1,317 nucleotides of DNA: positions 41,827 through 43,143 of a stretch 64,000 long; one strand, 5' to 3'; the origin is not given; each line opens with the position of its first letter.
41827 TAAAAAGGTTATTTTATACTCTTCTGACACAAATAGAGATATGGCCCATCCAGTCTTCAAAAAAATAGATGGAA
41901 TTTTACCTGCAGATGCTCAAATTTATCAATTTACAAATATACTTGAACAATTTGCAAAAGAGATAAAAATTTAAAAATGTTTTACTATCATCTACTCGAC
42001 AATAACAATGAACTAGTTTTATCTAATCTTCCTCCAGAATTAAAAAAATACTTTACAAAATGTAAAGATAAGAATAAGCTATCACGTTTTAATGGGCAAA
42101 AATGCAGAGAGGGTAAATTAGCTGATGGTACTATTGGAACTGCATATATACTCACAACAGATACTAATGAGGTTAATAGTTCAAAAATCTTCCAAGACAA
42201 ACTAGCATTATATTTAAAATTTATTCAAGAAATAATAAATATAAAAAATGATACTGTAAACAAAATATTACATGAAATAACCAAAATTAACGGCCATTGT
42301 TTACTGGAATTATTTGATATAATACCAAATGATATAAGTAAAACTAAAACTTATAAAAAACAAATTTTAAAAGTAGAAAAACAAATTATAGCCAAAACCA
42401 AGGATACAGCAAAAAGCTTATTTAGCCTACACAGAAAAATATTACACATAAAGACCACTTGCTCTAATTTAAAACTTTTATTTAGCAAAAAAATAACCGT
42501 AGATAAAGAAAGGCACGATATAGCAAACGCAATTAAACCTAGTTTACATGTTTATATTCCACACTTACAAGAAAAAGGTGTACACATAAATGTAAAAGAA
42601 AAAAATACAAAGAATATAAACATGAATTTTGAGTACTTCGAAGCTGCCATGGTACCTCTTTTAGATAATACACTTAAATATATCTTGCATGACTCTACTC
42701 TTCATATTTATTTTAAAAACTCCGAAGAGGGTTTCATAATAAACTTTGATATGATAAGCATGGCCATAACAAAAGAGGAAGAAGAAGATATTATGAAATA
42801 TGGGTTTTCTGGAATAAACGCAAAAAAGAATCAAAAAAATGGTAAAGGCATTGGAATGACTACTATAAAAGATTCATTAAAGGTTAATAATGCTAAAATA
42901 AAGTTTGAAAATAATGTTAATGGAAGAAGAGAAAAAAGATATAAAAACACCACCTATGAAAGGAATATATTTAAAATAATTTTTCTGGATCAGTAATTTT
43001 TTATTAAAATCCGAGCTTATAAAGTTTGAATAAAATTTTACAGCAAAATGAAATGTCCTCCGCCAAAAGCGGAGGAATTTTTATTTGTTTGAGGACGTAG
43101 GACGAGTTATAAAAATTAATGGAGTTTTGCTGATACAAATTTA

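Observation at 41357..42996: Extremely AT-rich (about 25% GC) module encoding a membrane-anchored receiver-like protein and a soluble HK-like ATPase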

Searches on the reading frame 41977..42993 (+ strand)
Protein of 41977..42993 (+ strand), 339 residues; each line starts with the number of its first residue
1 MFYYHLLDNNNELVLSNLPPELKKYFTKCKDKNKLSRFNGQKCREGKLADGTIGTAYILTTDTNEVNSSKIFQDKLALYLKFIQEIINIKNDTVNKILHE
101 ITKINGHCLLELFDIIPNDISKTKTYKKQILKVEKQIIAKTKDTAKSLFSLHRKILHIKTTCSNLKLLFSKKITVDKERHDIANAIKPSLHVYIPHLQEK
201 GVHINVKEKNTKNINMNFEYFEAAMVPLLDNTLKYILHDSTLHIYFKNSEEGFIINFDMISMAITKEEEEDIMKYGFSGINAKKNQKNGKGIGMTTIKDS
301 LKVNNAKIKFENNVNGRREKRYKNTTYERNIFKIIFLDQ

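Call 3: search_protein_families(library=pfam, proteins=[window:41977-42993:+], max_evalue=1)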
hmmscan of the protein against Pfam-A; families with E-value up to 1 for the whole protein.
window:41977-42993:+ (339 aa): 3 families
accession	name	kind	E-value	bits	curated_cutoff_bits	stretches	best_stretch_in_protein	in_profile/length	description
PF06476.17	DUF1090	-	0.058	13.8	24.4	1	124-184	16-77/110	Protein of unknown function (DUF1090)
PF02518.31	HATPase_c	-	0.074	13.9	26.4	1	227-314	12-97/111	Histidine kinase-, DNA gyrase B-, and HSP90-like ATPase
PF21271.2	SNX17-31_F2_FERM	-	0.088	13.2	27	0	115-154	8-47/61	Sortin nexin 17/31, FERM domain, F2 lobe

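Call 4: search_protein_families(library=padloc, proteins=[window:41977-42993:+], max_evalue=1)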
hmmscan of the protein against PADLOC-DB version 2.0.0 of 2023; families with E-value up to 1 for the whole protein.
window:41977-42993:+ (339 aa): 4 families
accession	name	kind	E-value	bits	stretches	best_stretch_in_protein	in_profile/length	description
PDLC04647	PDC-M43B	-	2.3e-67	225.5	1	4-337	5-342/347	-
PDLC04650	PDC-M43B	-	2.3e-54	183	1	2-336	3-343/344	-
PDLC04648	PDC-M43B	-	3.2e-29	100.1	1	6-336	9-346/361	-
PDLC04649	PDC-M43B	-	2.3e-24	84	1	85-334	91-338/345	-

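Call 8: find_homologous_proteins(query=window:41977-42993:+)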
Query window:41977-42993:+ (339 aa): 3 proteins with E <= 0.001 among 1664 candidates.
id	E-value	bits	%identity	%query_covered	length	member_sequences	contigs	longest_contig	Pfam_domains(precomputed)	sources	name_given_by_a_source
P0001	1.2e-131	457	63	100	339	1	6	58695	-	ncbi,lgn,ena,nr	ncbi:HAMP domain-containing histidine kinase [Candidatus Parcubacteria bacterium]|nr:HAMP domain-con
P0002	1.7e-98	348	50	99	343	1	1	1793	-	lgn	-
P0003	3.3e-44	170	52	47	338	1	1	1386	-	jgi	jgi:hypothetical protein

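Call 18: search_protein_representatives(protein=window:41977-42993:+)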
Query: 339 residues. Proteins with E-value up to 0.001 (for the whole library): 651; up to 1e-10: 333; up to 1e-30: 38. The best 150 are listed.
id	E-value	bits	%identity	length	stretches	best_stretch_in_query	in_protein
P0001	3.7e-132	457.2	63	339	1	1-339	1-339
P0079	2.0e-72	261.0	100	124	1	216-339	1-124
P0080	6.7e-51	190.3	32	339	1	3-335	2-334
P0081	1.9e-46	175.6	32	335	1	4-336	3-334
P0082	2.9e-46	175.0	33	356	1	2-336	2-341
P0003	1.0e-44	169.9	50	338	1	86-250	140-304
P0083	5.3e-42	161.0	34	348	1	3-336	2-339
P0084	1.4e-40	156.3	34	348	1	3-336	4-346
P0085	1.3e-39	153.1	33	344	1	39-334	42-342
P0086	5.7e-39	151.1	31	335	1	3-336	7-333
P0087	1.7e-38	149.5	34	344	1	4-338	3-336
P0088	2.2e-37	145.8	31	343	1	4-337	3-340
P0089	2.2e-37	145.8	31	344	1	9-337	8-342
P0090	3.6e-37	145.1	31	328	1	3-327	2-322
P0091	6.8e-37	144.2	29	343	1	12-337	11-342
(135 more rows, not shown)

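Call 22: search_solved_structures(query=A2, max_evalue=1, show_alignments=3)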
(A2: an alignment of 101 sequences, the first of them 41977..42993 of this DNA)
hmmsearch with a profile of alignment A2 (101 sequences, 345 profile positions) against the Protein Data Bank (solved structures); distinct sequences matched with E-value up to 1: 55.
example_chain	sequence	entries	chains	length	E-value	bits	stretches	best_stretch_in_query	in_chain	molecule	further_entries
6paj_A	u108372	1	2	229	9.1e-17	64.1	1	142-320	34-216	Sensor protein SrrB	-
7zp0_A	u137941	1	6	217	3.1e-13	52.5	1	123-319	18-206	Sensor protein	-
3sl2_A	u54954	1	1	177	5.5e-13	51.7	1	211-316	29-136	Sensor histidine kinase yycG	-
8h70_A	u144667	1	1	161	1.2e-12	50.6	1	213-319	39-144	Phosphate regulon sensor protein PhoR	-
5c93_A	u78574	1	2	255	2.1e-12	49.8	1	163-333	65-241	Histidine kinase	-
4u7n_A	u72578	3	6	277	2.5e-12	49.5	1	163-333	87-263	Histidine protein kinase sensor protein | Histidine kinase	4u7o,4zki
4jas_A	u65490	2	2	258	3.6e-12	49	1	150-320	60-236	Histidine kinase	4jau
2c2a_A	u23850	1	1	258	5.1e-12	48.5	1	163-320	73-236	SENSOR HISTIDINE KINASE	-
3dge_A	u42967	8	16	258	5.1e-12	48.5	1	163-320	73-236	Sensor protein | Histidine kinase | Sensor histidine kinase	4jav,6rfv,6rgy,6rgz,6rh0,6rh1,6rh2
5uht_A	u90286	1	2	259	5.1e-12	48.5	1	163-320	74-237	Sensor histidine kinase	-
6rh7_A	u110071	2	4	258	5.4e-12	48.4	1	163-320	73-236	Sensor histidine kinase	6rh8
6azr_A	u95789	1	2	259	5.4e-12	48.4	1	163-320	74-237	Sensor histidine kinase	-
8dvq_A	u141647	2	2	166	1.4e-11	47.1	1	179-319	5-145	Sensor protein VanS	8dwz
4i5s_A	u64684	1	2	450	3.8e-11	45.7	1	218-317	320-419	Putative histidine kinase CovS; VicK-like protein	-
8dx0_A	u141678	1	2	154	1.2e-09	40.8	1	197-318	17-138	Histidine kinase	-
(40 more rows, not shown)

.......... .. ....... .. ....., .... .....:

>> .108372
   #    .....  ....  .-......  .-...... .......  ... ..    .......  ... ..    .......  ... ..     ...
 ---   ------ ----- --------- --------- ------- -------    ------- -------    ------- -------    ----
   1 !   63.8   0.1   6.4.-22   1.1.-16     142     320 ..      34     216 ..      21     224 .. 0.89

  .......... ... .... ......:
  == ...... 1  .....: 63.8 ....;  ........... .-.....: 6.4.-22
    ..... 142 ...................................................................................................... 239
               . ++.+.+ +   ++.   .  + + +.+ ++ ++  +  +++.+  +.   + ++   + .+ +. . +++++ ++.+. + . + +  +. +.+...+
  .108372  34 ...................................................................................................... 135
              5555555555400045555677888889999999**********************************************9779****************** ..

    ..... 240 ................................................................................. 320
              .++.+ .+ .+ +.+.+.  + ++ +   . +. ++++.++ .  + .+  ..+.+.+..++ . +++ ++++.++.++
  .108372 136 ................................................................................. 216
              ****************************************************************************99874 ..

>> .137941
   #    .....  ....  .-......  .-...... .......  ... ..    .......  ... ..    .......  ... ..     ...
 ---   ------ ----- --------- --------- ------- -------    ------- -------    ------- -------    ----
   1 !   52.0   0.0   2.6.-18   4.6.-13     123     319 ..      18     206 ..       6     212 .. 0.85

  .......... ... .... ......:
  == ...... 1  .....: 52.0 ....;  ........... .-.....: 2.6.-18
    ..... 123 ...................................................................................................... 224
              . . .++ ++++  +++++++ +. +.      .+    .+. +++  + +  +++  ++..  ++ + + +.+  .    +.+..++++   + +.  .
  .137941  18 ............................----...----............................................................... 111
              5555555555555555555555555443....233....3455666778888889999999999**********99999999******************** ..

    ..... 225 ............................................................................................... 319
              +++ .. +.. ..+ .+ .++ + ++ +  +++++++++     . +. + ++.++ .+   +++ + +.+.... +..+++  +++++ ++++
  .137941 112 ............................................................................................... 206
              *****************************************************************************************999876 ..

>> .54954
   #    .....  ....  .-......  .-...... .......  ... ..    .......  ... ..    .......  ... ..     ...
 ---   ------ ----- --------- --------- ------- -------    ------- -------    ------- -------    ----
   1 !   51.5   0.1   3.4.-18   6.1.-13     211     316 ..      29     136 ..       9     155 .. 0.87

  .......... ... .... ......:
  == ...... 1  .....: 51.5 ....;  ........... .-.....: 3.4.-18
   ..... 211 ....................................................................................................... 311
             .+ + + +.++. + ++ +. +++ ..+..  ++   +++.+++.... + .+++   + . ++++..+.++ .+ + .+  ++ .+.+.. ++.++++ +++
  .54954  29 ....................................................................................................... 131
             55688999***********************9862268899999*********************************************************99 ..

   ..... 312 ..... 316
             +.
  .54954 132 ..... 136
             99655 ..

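Call 28: predict_structure(alignment_id=A2)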
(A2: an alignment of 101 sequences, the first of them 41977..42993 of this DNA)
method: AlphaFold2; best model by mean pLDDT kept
length: 339 residues; sequences in the alignment: 101
mean_pLDDT: 95.3   pTM: 0.86
mean pLDDT of the five models: 95.3, 94.8, 94.7, 94.6, 93.6
residues with pLDDT >= 90: 318; 70-90: 20; 50-70: 1; < 50: 0
segments of 3 or more residues with pLDDT < 50: none
pLDDT, mean of each block of 10 residues (from residue 1): 97 96 97 97 98 98 98 98 96 91 94 93 94 96 94 94 88 88 97 96 97 97 97 98 98 98 95 95 96 95 97 86 96 96
secondary structure, 60 per line:
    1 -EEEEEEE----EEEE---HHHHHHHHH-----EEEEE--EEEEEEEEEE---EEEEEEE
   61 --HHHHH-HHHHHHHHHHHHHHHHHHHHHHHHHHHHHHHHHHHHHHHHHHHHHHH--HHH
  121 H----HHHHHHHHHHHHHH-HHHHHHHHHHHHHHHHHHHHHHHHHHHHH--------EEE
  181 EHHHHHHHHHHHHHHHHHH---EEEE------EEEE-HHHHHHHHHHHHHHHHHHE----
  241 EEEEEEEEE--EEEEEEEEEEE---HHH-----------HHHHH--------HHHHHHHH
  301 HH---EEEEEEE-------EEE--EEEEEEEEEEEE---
elements in order: E2-8 E13-16 H20-28 E34-38 E41-50 E54-60 H63-67 H69-115 H118-121 H126-139 H141-169 E178-181 H182-199 E203-206 E213-216 H218-235 E241-249 E252-262 H280-284 H293-302 E306-312 E320-322 E325-336

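Call 31: fold_search(model_id=the predicted structure, library=pdb)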
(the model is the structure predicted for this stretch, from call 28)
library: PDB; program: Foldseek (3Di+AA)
matches with E <= 10: 766; with E <= 0.001: 315
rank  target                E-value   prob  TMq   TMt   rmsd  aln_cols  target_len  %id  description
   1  9a5d_A                2.5e-12  1.00  0.39  0.25  12.5       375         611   10  Integrative model of WALK-YYCH by crosslinking MS and deep learning (released 2024-09-18)
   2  6rh0_B                5.2e-11  1.00  0.43  0.59   7.2       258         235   12  Revisiting pH-gated conformational switch. Complex HK853-RR468 pH 5.5 (released 2020-02-19)
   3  4gcz_A                8.5e-11  1.00  0.40  0.37  17.0       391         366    8  Structure of a blue-light photoreceptor (released 2013-06-19)
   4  4jav_B                1.1e-10  1.00  0.47  0.63   7.6       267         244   14  Structural basis of a rationally rewired protein-protein interface (HK853wt and RR468mutant V13P, L14I, I17M and N21V) (released 2013-09-04)
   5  9epn_B                1.5e-10  1.00  0.39  0.52   9.3       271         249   14  Crystal structure of HprS histidine kinase cytoplasmic fragment from Escherichia coli (released 2025-01-22)
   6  6rfv_B                1.6e-10  1.00  0.44  0.61   6.5       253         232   13  Revisiting pH-gated conformational switch. Complex HK853-RR468 pH 7 (released 2020-02-19)
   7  9epn_A                1.7e-10  1.00  0.41  0.50   7.7       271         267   13  Crystal structure of HprS histidine kinase cytoplasmic fragment from Escherichia coli (released 2025-01-22)
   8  4jas_A                2.0e-10  1.00  0.46  0.61   6.5       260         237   13  Structural basis of a rationally rewired protein-protein interface (HK853mutant A268V, A271G, T275M, V294T and D297E a (released 2013-09-04)
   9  5uht_A                3.0e-10  1.00  0.44  0.59   6.4       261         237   13  Structure of the Thermotoga maritima HK853-BeF3-RR468 complex at pH 5.0 (released 2017-12-27)
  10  6rfv_A                3.7e-10  1.00  0.46  0.63   6.2       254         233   14  Revisiting pH-gated conformational switch. Complex HK853-RR468 pH 7 (released 2020-02-19)
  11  8a7f_A                4.9e-10  1.00  0.37  0.35  23.1       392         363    7  Crystal structure of a chimeric LOV-Histidine kinase SB2F1-I66R mutant (asymmetrical variant, trigonal form with long  (released 2024-01-10)
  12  4i5s_B                5.1e-10  1.00  0.41  0.36  12.2       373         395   12  Structure and function of sensor histidine kinase (released 2013-03-27)
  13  5c93_B                6.1e-10  1.00  0.45  0.65   7.1       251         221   14  Histidine kinase with ATP (released 2016-07-27)
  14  3dge_A                6.4e-10  1.00  0.46  0.63   6.9       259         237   13  Structure of a histidine kinase-response regulator complex reveals insights into Two-component signaling and a novel c (released 2009-07-07)
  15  4jav_A                7.1e-10  1.00  0.45  0.59   8.4       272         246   13  Structural basis of a rationally rewired protein-protein interface (HK853wt and RR468mutant V13P, L14I, I17M and N21V) (released 2013-09-04)
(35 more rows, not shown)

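Call 34: search_protein_families(library=pfam, alignment_id=A2, max_evalue=0.01)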
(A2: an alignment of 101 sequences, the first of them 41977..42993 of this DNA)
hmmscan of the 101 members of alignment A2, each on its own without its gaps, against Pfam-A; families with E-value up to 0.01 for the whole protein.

A. member 1, window:41977-42993:+ (339 aa): 0 families

B. families by the number of members that match (of 101 scanned): 13 families
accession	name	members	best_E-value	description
PF02518.31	HATPase_c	79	3.2e-11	Histidine kinase-, DNA gyrase B-, and HSP90-like ATPase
PF14501.12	HATPase_c_5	3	0.0002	GHKL domain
PF06185.18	YecM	1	6.3e-05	YecM protein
PF19538.4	DUF6062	1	0.00068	Family of unknown function (DUF6062)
PF06508.19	QueC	1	0.0015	Queuosine biosynthesis protein QueC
PF09632.15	Rac1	1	0.0027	Rac1-binding domain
PF17896.6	NSP2_gammaCoV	1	0.0036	Non-structural protein 2, gammacoronavirus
PF08542.16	Rep_fac_C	1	0.0052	Replication factor C C-terminal domain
PF05871.18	ESCRT-II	1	0.0056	ESCRT-II complex subunit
PF09554.16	RE_HaeII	1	0.0064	HaeII restriction endonuclease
PF07464.16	ApoLp-III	1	0.0082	Apolipophorin-III precursor (apoLp-III)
PF11013.13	DUF2851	1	0.0086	Protein of unknown function (DUF2851)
PF03938.19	OmpH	1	0.0094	Outer membrane protein (OmpH-like)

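Call 55: find_encoding_contigs(protein=window:41977-42993:+, flank=10000, max_places=4)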
Protein window:41977-42993:+ (339 aa): 18 contigs read that carry it; 4 places shown.
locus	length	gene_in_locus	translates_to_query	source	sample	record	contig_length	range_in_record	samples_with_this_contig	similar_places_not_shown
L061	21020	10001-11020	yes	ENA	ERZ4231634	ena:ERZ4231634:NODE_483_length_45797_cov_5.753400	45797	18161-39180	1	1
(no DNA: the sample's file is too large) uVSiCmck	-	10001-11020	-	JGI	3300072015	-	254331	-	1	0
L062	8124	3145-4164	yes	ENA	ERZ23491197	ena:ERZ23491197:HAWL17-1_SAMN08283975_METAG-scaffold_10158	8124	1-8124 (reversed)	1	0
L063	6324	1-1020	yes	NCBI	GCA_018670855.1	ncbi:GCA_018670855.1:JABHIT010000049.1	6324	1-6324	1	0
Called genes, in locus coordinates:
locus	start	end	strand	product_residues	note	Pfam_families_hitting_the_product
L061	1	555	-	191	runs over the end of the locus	-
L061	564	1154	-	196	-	-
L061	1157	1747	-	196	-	-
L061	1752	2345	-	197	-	-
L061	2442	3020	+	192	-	PF01928:CYTH (weak)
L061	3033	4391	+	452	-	PF00753:Lactamase_B, PF23023:Anti-Pycsar_Apyc1, PF12706:Lactamase_B_2, PF16661:Lactamase_B_6, PF10996:Beta-Casp, PF07521:RMMBL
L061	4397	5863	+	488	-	PF10648:Gmad2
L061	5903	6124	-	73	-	-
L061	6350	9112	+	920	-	-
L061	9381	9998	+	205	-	-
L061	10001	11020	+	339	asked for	-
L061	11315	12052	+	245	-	-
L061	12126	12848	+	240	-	-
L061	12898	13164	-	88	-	-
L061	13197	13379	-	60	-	-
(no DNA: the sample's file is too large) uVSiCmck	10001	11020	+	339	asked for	-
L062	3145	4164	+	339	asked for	-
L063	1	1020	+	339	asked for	?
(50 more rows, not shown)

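Call 57: list_cluster_members(proteins=[window:41977-42993:+, window:41357-41971:+, window:38324-41257:+, window:43291-44025:+, window:44102-44821:+])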
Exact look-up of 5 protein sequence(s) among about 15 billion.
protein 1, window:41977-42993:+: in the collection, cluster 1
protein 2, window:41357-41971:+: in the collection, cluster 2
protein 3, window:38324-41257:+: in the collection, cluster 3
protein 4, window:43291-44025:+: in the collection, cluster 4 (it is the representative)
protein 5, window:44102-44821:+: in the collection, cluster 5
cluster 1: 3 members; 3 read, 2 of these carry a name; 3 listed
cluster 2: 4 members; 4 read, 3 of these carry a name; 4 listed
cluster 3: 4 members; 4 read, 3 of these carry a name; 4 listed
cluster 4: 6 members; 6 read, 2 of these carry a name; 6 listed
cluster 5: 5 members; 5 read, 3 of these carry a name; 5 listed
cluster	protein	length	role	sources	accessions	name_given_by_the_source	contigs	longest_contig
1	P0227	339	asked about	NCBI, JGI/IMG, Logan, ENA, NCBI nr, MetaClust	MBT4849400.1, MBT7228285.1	HAMP domain-containing histidine kinase [Candidatus Parcubacteria bacterium] | hypothetical protein | \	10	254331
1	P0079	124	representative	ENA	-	-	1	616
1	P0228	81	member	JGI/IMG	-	hypothetical protein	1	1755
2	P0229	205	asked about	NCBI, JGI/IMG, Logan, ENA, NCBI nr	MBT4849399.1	response regulator [Candidatus Parcubacteria bacterium] | hypothetical protein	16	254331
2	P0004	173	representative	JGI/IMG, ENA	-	hypothetical protein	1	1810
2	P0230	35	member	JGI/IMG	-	hypothetical protein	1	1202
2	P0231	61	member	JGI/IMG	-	-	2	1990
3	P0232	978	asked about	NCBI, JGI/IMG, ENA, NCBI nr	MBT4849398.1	adenosylcobalamin-dependent ribonucleoside-diphosphate reductase [Candidatus ... | ribonucleoside-diphosphate reductase alpha chain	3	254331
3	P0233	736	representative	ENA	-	-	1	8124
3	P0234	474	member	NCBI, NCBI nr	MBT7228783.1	hypothetical protein HN859_04655, partial [Candidatus Parcubacteria bacterium] | hypothetical protein [Candidatus Parcubacteria bacterium]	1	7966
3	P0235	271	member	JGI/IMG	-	ribonucleoside-diphosphate reductase alpha chain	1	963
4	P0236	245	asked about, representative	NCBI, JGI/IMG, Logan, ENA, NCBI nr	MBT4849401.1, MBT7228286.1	hypothetical protein HON36_00950 [Candidatus Parcubacteria bacterium] | hypothetical protein | hypothetical protein [Candidatus Parcubacteria bacterium]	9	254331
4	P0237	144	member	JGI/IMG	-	hypothetical protein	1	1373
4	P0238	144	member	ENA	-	-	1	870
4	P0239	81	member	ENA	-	-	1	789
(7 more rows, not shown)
